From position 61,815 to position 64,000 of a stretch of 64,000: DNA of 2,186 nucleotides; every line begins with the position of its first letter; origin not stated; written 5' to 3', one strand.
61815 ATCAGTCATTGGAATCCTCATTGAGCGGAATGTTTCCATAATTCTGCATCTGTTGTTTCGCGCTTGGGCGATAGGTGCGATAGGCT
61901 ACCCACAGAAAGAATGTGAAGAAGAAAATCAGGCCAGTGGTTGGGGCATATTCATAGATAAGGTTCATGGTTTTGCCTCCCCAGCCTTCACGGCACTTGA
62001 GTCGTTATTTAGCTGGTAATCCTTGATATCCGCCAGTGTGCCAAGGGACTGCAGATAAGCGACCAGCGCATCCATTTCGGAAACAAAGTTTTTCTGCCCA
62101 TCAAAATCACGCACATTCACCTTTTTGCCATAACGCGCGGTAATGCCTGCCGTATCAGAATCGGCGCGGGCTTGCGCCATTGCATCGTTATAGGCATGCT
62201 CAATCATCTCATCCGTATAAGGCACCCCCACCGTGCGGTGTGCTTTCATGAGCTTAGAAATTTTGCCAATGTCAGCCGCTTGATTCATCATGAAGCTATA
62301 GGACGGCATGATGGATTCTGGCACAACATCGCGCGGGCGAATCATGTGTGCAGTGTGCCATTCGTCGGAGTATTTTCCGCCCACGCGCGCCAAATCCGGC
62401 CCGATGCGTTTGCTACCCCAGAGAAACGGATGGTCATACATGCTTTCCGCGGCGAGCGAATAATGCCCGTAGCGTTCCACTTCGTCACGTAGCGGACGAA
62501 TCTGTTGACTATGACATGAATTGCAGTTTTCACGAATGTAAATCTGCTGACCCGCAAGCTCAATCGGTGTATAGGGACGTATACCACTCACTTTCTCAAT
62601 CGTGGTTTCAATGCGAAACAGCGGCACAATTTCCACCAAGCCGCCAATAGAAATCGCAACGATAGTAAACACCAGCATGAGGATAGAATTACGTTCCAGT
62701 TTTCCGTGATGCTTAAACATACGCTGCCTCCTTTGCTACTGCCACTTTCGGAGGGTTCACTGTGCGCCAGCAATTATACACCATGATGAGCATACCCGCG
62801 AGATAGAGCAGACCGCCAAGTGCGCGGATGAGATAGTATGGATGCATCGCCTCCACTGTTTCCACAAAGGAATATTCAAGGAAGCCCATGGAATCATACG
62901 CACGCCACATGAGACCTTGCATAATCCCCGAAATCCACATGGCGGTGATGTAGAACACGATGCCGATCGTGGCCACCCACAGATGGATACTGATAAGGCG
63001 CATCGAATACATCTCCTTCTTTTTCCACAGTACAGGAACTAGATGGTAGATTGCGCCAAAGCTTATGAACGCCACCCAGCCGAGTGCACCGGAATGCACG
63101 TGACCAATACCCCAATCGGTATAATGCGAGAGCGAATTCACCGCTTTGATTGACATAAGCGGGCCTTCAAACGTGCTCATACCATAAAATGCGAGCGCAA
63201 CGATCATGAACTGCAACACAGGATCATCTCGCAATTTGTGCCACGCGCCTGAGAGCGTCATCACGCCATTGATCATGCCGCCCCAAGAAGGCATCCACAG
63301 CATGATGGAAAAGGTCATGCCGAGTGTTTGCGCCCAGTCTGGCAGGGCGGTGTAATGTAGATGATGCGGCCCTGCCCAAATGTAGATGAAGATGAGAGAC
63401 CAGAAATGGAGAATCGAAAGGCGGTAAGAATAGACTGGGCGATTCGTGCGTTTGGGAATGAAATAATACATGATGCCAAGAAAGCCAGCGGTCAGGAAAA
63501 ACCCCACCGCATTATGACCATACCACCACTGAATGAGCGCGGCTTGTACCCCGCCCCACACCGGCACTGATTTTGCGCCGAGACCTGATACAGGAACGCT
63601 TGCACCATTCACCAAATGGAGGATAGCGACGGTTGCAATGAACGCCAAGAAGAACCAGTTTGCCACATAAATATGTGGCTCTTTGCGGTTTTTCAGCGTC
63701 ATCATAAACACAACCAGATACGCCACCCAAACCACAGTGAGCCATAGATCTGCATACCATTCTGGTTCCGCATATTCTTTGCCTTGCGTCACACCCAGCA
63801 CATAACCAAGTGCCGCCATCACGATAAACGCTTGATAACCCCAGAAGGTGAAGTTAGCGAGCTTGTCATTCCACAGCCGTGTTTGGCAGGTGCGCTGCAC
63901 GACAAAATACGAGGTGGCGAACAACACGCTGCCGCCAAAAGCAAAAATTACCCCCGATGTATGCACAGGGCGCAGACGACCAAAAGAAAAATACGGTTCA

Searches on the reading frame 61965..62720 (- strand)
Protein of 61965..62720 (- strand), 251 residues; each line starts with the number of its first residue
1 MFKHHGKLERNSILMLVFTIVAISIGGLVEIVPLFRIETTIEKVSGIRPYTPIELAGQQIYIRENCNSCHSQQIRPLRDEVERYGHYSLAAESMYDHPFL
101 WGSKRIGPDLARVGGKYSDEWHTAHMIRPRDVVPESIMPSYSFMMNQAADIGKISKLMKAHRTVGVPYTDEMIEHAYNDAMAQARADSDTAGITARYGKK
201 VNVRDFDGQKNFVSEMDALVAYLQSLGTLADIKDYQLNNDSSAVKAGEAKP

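Call 46: search_protein_families(library=pfam, proteins=[window:61965-62720:-], max_evalue=0.00001)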
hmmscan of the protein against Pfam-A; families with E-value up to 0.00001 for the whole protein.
window:61965-62720:- (251 aa): 2 families
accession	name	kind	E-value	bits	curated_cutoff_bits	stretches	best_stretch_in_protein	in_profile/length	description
PF02433.20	FixO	-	3.3e-95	318.2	29.6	1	5-228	1-217/219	Cytochrome C oxidase, mono-heme subunit/FixO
PF00034.26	Cytochrom_C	-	3.7e-06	28.6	21.3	0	56-130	3-50/90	Cytochrome c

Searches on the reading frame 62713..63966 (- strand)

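Call 46: search_protein_families(library=pfam, proteins=[window:62713-63966:-], max_evalue=0.00001)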
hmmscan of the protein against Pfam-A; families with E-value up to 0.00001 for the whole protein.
window:62713-63966:- (417 aa): 1 family
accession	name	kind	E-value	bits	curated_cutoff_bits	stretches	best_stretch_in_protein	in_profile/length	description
PF00115.25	COX1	-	1.9e-107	360.3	34.8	1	1-387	45-436/436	Cytochrome C and Quinol oxidase polypeptide I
